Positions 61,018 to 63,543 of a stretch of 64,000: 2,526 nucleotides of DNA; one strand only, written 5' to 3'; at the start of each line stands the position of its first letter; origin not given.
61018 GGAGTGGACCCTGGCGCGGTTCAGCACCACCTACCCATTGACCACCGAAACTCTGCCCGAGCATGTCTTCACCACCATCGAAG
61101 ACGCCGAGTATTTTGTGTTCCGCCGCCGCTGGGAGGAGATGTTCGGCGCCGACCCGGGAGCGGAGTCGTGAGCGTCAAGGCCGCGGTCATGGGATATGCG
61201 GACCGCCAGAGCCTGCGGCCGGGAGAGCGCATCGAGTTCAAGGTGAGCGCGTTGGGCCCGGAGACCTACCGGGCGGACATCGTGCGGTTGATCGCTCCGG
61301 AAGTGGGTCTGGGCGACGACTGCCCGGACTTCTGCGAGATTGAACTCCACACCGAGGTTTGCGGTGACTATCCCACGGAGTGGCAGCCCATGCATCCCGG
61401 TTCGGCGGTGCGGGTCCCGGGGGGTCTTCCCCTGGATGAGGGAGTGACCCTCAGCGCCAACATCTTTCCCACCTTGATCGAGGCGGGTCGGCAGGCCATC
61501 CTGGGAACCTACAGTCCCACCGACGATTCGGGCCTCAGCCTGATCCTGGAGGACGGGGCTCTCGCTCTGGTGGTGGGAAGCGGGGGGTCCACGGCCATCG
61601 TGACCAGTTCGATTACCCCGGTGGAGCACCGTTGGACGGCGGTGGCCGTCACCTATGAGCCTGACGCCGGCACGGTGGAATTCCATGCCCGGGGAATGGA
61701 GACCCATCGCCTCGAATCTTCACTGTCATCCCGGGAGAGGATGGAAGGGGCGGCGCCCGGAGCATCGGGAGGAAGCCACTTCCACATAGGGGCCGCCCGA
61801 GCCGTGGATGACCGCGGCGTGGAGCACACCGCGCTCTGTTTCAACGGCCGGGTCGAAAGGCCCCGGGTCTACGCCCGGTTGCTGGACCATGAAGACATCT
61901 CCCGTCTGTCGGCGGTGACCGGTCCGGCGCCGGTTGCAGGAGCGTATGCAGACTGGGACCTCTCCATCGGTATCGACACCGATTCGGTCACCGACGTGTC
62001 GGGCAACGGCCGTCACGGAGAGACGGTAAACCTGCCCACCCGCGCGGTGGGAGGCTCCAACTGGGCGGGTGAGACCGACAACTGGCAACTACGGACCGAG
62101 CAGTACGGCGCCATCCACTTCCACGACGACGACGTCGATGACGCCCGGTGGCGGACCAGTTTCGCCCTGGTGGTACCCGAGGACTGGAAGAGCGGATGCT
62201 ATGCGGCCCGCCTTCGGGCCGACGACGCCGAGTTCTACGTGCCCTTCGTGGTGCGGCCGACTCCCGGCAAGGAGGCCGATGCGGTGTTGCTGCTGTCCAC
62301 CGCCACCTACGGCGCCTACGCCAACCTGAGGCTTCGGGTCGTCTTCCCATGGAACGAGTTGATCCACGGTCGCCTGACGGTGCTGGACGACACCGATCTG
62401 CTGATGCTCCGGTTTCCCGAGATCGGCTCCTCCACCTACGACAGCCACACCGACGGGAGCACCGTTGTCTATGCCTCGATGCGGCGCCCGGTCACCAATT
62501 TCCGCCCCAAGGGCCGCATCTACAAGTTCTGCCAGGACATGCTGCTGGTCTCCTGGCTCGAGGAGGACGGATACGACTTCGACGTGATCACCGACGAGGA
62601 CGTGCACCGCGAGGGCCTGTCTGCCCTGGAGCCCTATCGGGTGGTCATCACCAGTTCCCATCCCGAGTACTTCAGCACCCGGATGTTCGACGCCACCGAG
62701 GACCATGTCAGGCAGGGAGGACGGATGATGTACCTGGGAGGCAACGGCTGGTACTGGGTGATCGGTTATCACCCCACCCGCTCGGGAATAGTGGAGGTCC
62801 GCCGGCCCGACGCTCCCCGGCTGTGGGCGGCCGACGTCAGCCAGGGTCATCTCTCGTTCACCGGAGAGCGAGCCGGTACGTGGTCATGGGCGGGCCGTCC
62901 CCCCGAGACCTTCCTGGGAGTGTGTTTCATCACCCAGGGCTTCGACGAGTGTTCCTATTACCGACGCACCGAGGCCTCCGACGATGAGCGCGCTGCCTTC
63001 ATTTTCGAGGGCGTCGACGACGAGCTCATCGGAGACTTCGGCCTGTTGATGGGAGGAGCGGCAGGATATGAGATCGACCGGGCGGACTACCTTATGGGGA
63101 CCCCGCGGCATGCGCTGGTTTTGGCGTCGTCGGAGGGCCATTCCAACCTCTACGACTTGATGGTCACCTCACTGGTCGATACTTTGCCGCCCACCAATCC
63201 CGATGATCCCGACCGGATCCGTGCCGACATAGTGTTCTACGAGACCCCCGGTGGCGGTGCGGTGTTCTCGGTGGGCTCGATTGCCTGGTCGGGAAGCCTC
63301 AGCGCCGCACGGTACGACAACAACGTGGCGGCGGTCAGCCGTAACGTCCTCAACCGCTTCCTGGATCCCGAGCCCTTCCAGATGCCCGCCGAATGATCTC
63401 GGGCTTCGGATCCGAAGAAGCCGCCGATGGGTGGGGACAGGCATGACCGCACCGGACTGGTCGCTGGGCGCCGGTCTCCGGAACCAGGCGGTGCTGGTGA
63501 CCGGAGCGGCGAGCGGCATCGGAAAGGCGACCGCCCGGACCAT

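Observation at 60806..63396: Two-gene DMFase-like amidase: 121-aa ORF GTGA-coupled to a 743-aa large-subunit-family protein, followed by an SDR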

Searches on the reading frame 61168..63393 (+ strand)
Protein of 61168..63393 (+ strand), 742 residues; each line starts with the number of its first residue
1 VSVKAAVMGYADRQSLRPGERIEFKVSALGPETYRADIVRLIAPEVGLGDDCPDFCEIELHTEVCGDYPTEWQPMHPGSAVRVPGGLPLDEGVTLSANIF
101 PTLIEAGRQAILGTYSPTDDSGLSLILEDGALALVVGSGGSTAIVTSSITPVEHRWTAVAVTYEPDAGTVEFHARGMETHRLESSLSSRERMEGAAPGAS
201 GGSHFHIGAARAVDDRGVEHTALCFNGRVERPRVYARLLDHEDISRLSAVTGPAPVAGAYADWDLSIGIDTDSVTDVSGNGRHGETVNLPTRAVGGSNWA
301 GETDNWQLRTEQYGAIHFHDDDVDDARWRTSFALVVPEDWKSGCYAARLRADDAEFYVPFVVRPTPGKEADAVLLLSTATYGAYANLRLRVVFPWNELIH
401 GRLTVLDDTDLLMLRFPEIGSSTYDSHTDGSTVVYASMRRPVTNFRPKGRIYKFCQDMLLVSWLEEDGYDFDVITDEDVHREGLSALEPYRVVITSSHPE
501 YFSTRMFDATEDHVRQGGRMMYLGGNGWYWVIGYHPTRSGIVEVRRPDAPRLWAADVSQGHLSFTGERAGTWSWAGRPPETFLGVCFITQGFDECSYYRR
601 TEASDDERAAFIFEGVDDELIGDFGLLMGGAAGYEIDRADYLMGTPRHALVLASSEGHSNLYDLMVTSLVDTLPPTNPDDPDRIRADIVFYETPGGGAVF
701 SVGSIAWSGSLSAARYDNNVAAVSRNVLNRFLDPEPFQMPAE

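Call 7: search_protein_families(library=pfam, proteins=[window:61168-63393:+], max_evalue=0.1)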
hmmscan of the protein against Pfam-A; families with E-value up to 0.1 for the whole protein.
window:61168-63393:+ (742 aa): 2 families
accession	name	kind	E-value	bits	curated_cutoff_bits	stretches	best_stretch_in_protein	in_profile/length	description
PF20254.3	DMFA2_C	-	2e-92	310.9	27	1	291-717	1-373/374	N,N-dimethylformamidase beta subunit-like, C-terminal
PF13385.13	Laminin_G_3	-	7.3e-05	23.4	27.6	1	82-245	8-151/151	Concanavalin A-like lectin/glucanases superfamily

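Call 8: search_protein_families(library=ncbifam, proteins=[window:61168-63393:+], max_evalue=0.1)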
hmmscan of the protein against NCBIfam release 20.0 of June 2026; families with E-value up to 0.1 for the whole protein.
window:61168-63393:+ (742 aa): 1 family
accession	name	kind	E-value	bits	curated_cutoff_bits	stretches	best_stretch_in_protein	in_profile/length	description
NF033675.1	NTTRR-F1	subfamily_domain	0.0048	17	70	1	327-393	18-84/155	NTTRR-F1 domain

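Call 9: search_solved_structures(query=window:61168-63393:+, max_evalue=0.01, show_alignments=2)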
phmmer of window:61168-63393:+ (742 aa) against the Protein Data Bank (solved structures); distinct sequences matched with E-value up to 0.01: 5.
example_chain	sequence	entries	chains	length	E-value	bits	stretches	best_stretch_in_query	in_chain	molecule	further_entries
6lvb_A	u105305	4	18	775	4.2e-136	458.2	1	5-737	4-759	N,N-dimethylformamidase large subunit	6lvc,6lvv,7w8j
6lve_A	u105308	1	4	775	2.9e-135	455.5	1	5-737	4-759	N,N-dimethylformamidase large subunit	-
6lvd_A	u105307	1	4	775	7.4e-135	454.1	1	5-737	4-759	N,N-dimethylformamidase large subunit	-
8huy_A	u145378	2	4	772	7e-119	401.3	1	6-732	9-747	Chains: A,B | N-acetyl-(R)-beta-phenylalanine acylase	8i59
8i5a_A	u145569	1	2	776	7.8e-119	401.1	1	6-732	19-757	N-acetyl-(R)-beta-phenylalanine acylase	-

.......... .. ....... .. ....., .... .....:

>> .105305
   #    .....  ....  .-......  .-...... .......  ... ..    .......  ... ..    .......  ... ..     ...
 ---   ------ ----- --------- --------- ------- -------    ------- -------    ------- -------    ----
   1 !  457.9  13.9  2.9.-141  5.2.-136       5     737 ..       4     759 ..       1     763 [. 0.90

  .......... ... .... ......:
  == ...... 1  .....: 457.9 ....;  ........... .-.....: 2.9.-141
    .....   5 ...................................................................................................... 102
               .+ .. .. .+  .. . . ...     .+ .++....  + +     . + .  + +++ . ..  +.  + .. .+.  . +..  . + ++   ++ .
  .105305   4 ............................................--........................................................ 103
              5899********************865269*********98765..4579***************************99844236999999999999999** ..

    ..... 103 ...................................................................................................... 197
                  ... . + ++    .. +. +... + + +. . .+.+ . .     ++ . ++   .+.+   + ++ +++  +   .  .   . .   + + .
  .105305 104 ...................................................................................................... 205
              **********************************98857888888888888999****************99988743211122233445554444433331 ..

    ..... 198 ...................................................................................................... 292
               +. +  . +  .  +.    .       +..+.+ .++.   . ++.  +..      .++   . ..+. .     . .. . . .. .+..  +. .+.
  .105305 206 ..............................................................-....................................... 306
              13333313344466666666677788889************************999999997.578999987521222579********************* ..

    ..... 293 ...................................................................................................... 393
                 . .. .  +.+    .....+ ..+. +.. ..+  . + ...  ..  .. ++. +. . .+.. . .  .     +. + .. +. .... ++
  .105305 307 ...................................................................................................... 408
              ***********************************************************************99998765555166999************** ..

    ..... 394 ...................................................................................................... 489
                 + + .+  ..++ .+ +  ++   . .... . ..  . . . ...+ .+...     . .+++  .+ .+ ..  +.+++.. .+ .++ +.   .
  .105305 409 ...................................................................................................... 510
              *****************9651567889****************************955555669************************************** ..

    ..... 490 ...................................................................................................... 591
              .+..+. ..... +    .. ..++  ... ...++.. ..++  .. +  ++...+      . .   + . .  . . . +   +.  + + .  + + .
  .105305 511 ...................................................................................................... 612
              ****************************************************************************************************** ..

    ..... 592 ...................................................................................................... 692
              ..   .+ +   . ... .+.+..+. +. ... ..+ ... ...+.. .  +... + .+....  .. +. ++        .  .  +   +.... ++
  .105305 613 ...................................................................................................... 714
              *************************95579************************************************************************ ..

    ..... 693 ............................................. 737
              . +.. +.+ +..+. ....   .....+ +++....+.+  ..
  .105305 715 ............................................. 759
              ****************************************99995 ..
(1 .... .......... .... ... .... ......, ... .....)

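Call 31: find_homologous_proteins(query=window:61168-63393:+, max_evalue=1e-20)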
Query window:61168-63393:+ (742 aa): 682 proteins with E <= 1e-20 among 8000 candidates; the best 120 are listed.
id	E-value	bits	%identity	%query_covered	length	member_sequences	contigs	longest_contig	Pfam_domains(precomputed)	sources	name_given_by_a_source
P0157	0.0e+0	1606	93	100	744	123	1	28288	PF13385.14,PF20254.4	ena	-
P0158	0.0e+0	1495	86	100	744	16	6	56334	PF13385.14,PF20254.4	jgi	-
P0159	0.0e+0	1448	83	100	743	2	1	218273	PF20254.4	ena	-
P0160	0.0e+0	1446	83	100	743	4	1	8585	PF20254.4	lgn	-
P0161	0.0e+0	1439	83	100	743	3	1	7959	PF20254.4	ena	-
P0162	0.0e+0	1435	81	100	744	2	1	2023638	PF13385.14,PF20254.4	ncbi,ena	-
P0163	0.0e+0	1425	82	100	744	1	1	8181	PF13385.14,PF20254.4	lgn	-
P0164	0.0e+0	1284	91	82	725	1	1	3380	PF20254.4,PF08240.18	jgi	-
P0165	1.2e-293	994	61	99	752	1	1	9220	PF13385.14,PF20254.4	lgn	-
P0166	1.8e-293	994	60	99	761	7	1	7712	PF13385.14,PF20254.4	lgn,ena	-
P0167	5.5e-293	992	60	99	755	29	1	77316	PF13385.14,PF20254.4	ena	-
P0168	2.7e-291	986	61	99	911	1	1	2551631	PF26354.1,PF13385.14,PF20254.4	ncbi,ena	-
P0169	3.0e-291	986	61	99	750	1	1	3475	PF13385.14,PF20254.4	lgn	-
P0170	1.1e-290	984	60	99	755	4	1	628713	PF13385.14,PF20254.4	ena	-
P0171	9.5e-289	978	61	99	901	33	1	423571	PF26354.1,PF13385.14,PF20254.4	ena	-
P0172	7.8e-288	975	60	99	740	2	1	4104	PF13385.14,PF20254.4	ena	-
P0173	1.4e-286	971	60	99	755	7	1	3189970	PF20254.4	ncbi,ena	-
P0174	8.2e-286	968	59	99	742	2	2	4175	PF20254.4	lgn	-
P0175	4.3e-284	963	59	100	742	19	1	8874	PF20254.4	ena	-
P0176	7.9e-284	962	60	99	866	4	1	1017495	PF26354.1,PF13385.14,PF20254.4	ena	-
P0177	8.4e-282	955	59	99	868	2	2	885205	PF26354.1,PF13385.14,PF20254.4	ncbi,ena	-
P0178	5.1e-281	952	59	99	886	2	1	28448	PF26354.1,PF13385.14,PF20254.4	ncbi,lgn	-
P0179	5.5e-281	952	58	99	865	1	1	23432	PF26354.1,PF13385.14,PF20254.4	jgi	jgi:N,N-dimethylformamidase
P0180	2.7e-280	950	59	99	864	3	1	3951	PF26354.1,PF13385.14,PF20254.4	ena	-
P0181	6.9e-280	949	60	99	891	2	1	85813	PF26354.1,PF13385.14,PF20254.4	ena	-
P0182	1.5e-279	948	59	99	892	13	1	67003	PF26354.1,PF13385.14,PF20254.4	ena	-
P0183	2.4e-279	947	58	99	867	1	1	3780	PF26354.1,PF13385.14,PF20254.4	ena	-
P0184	2.5e-279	947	58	99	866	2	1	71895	PF26354.1,PF13385.14,PF20254.4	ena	-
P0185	1.3e-277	941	59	99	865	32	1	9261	PF26354.1,PF13385.14,PF20254.4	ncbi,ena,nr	ncbi:MAG: hypothetical protein OXP08_10080 [bacterium]|nr:hypothetical protein [bacterium]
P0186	3.1e-277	940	58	100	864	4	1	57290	PF26354.1,PF13385.14,PF20254.4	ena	-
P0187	2.3e-276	937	58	99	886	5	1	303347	PF26354.1,PF13385.14,PF20254.4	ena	-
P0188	2.6e-276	937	58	99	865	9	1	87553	PF26354.1,PF13385.14,PF20254.4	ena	-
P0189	8.8e-276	935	58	99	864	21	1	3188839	PF26354.1,PF13385.14,PF20254.4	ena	-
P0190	3.2e-275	933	58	99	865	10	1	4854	PF26354.1,PF13385.14,PF20254.4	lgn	-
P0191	1.6e-274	931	57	99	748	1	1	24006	PF13385.14,PF20254.4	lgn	-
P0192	1.3e-273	928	57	99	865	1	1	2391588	PF26354.1,PF20254.4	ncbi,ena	-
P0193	1.0e-272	925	59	96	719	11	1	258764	PF13385.14,PF20254.4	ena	-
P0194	6.6e-265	899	58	100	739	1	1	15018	PF20254.4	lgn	-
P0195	1.5e-249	848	58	99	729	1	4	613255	PF20254.4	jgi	jgi:N,N-dimethylformamidase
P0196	9.8e-248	842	55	99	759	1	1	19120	PF20254.4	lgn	-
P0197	5.4e-246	837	55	99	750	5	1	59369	PF20254.4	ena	-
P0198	8.2e-245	833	55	98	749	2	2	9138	PF20254.4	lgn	-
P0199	6.1e-244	830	55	99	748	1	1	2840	PF20254.4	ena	-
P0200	7.2e-244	830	55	99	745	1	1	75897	PF20254.4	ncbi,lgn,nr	ncbi:MAG TPA: N,N-dimethylformamidase beta subunit family domain-containing protein [Acidimicrobiia 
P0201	5.9e-236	803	54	100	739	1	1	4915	PF13385.14,PF20254.4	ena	-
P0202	2.0e-235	802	53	99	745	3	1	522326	PF13385.14,PF20254.4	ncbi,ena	-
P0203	1.6e-234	799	52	99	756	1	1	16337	PF13385.14,PF20254.4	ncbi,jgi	jgi:N,N-dimethylformamidase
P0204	6.0e-233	793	51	99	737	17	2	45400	PF20254.4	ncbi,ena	-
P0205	1.9e-232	792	50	99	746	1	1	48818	PF20254.4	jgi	jgi:N,N-dimethylformamidase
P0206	2.2e-232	792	51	99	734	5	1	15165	PF13385.14,PF20254.4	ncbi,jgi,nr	ncbi:MAG: LamG domain-containing protein [Alphaproteobacteria bacterium]|nr:LamG domain-containing p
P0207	3.5e-232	791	51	99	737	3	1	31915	PF20254.4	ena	-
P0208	1.3e-231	789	51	99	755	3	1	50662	PF13385.14,PF20254.4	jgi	jgi:N,N-dimethylformamidase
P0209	2.7e-231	788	52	99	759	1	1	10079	PF13385.14,PF20254.4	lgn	-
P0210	5.2e-231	787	52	99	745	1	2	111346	PF13385.14,PF20254.4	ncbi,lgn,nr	ncbi:MAG: LamG domain-containing protein [Proteobacteria bacterium]|nr:LamG domain-containing protei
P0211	6.0e-231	787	51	99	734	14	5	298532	PF13385.14,PF20254.4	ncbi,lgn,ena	-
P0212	1.5e-230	786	53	99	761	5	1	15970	PF13385.14,PF20254.4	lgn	-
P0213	1.6e-230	785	52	99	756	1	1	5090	PF13385.14,PF20254.4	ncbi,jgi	jgi:N,N-dimethylformamidase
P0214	4.4e-230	784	52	99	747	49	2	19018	PF20254.4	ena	-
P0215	1.4e-229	782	52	99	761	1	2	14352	PF13385.14,PF20254.4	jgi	jgi:N,N-dimethylformamidase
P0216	1.9e-229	782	51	99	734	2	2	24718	PF13385.14,PF20254.4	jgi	jgi:N,N-dimethylformamidase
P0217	2.0e-229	782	50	99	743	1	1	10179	PF13385.14,PF20254.4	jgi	jgi:N,N-dimethylformamidase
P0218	5.6e-229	780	52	99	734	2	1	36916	PF13385.14,PF20254.4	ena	-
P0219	1.2e-228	779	50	99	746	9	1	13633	PF20254.4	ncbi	-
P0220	2.3e-228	778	51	99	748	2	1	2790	PF20254.4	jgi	jgi:N,N-dimethylformamidase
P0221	3.6e-228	778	52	99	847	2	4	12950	PF26354.1,PF13385.14,PF20254.4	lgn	-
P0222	2.8e-227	775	56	92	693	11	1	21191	PF20254.4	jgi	jgi:N,N-dimethylformamidase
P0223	2.1e-226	772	50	99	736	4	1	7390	PF13385.14,PF20254.4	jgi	-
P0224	2.5e-226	772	51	99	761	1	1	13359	PF13385.14,PF20254.4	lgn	-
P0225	4.9e-226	771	51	99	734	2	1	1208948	PF20254.4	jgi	jgi:N,N-dimethylformamidase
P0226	1.2e-224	766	51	99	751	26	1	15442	PF20254.4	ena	-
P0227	5.7e-223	760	51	99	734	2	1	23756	PF20254.4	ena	-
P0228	7.3e-223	760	50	99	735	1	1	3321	PF20254.4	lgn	-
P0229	1.1e-222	759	51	99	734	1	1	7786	PF20254.4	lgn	-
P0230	2.3e-222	758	50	99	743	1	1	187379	PF20254.4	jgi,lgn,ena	-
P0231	7.9e-222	757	51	99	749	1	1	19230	PF13385.14,PF20254.4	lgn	-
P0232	2.8e-221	755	49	99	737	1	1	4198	PF13385.14,PF20254.4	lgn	-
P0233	7.5e-221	753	50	99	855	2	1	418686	PF26354.1,PF13385.14,PF20254.4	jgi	jgi:N,N-dimethylformamidase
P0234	3.3e-220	751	52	99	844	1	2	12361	PF26354.1,PF13385.14,PF20254.4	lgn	-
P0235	4.5e-220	751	51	99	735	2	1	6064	PF20254.4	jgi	-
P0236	1.2e-218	746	50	99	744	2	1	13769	PF20254.4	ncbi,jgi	jgi:N,N-dimethylformamidase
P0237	2.6e-218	745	51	99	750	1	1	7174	PF20254.4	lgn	-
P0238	3.5e-218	745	50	99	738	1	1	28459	PF20254.4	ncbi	ncbi:MAG: hypothetical protein RLO50_04300 [Azospirillaceae bacterium]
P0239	6.3e-217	740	48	99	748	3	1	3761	PF13385.14,PF20254.4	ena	-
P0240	1.3e-216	739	50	99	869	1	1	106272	PF26354.1,PF13385.14,PF20254.4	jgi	jgi:N,N-dimethylformamidase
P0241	1.7e-216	739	66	52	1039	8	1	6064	PF26354.1,PF13385.14,PF20254.4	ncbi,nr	ncbi:MAG: hypothetical protein OXE75_17855, partial [bacterium]|nr:hypothetical protein [bacterium]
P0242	2.2e-215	735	49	99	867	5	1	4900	PF26354.1,PF13385.14,PF20254.4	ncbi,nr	ncbi:MAG TPA: LamG domain-containing protein [Methylomirabilota bacterium]|nr:LamG domain-containing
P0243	5.5e-215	734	49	99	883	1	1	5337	PF26354.1,PF13385.14,PF20254.4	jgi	-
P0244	2.9e-214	732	49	100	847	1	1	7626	PF26354.1,PF13385.14,PF20254.4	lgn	-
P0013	2.6e-212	725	50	99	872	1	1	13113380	PF26354.1,PF20254.4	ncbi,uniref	ncbi:N,N-dimethylformamidase beta subunit family domain-containing protein [Dactylosporangium sp. CA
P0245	4.5e-212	724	49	99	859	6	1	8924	PF26354.1,PF13385.14,PF20254.4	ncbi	-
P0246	2.5e-208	712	50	99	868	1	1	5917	PF26354.1,PF13385.14,PF20254.4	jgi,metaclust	metaclust:\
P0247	9.9e-208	710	50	99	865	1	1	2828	PF26354.1,PF13385.14,PF20254.4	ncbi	-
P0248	1.6e-207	709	48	100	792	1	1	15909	PF13385.14,PF20254.4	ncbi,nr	ncbi:MAG: N,N-dimethylformamidase [Candidatus Rokubacteria bacterium]|nr:N,N-dimethylformamidase [Ca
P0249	2.4e-207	709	49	99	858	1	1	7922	PF26354.1,PF13385.14,PF20254.4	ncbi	-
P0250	6.0e-207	707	49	99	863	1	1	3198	PF26354.1,PF13385.14,PF20254.4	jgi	jgi:N,N-dimethylformamidase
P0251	3.1e-206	705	48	100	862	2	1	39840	PF26354.1,PF13385.14,PF20254.4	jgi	jgi:N,N-dimethylformamidase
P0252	4.8e-206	704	48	100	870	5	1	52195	PF26354.1,PF13385.14,PF20254.4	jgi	jgi:N,N-dimethylformamidase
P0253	5.2e-206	704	49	99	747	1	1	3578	PF13385.14,PF20254.4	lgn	-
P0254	5.8e-206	704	48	99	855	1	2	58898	PF26354.1,PF13385.14,PF20254.4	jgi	jgi:N,N-dimethylformamidase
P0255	6.0e-206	704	48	99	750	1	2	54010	PF13385.14,PF20254.4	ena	-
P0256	7.3e-206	704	48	99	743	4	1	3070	PF13385.14,PF20254.4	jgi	-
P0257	3.3e-205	702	47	99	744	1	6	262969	PF13385.14,PF20254.4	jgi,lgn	jgi:N,N-dimethylformamidase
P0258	3.5e-205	702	48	99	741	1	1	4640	PF20254.4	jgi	jgi:N,N-dimethylformamidase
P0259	4.6e-205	701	49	99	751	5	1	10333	PF13385.14,PF20254.4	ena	-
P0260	8.6e-205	700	48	99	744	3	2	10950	PF13385.14,PF20254.4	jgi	jgi:N,N-dimethylformamidase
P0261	1.3e-204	700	47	99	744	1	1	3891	PF13385.14,PF20254.4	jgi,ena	-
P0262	1.8e-204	699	47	99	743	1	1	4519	PF13385.14,PF20254.4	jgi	-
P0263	5.5e-204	698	48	99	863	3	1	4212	PF26354.1,PF13385.14,PF20254.4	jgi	-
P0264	1.7e-202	693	49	99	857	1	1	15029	PF26354.1,PF20254.4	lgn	-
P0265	4.6e-202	691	47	99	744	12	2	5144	PF13385.14,PF20254.4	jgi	jgi:N,N-dimethylformamidase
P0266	5.5e-202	691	47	99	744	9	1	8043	PF13385.14,PF20254.4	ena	-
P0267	5.8e-202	691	58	71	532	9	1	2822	PF20254.4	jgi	jgi:N,N-dimethylformamidase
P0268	8.1e-202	691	46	99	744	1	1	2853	PF13385.14,PF20254.4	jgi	jgi:N,N-dimethylformamidase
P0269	1.2e-201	690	46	99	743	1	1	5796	PF13385.14,PF20254.4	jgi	jgi:N,N-dimethylformamidase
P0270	5.4e-201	688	47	100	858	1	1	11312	PF26354.1,PF13385.14,PF20254.4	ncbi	-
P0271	2.4e-200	686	47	99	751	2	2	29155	PF13385.14,PF20254.4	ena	-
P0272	1.9e-199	683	47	99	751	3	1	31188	PF13385.14,PF20254.4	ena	-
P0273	2.7e-199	682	47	99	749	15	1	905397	PF13385.14,PF20254.4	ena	-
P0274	5.9e-199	681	47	99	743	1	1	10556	PF13385.14,PF20254.4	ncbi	-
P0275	1.0e-198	680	47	99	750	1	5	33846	PF13385.14,PF20254.4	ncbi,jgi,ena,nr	ncbi:MAG: LamG domain-containing protein [Alphaproteobacteria bacterium]|nr:LamG domain-containing p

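Call 33: find_encoding_contigs(protein=P0173, flank=8000, max_places=2)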
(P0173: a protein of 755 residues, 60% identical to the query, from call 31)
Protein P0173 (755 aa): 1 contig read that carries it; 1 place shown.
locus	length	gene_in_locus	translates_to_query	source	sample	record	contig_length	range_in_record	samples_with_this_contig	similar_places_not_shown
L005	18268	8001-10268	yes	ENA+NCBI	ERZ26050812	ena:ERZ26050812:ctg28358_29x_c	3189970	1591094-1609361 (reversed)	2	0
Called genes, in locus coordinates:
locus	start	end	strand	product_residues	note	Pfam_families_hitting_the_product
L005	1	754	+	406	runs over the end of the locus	PF13433:Peripla_BP_5 (weak), PF13458:Peripla_BP_6, PF01094:ANF_receptor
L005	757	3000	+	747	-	PF00672:HAMP, PF00512:HisKA (weak), PF02518:HATPase_c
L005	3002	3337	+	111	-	PF01740:STAS, PF13466:STAS_2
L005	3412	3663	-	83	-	-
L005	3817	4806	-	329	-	PF02653:BPD_transp_2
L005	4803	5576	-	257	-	PF00005:ABC_tran, PF02463:SMC_N, PF09818:ABC_ATPase (faint), PF13304:AAA_21 (faint)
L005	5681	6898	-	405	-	-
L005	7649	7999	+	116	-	PF26354:DMF_alpha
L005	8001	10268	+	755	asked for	PF20254:DMFA2_C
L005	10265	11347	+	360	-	PF02126:PTE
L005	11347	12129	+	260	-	PF00106:adh_short, PF08659:KR, PF13561:adh_short_C2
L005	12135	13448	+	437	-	PF01979:Amidohydro_1, PF07969:Amidohydro_3 (weak)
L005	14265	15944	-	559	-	PF03747:ADP_ribosyl_GH, PF00092:VWA (weak)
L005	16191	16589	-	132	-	PF07883:Cupin_2, PF02311:AraC_binding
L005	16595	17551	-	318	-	PF05721:PhyH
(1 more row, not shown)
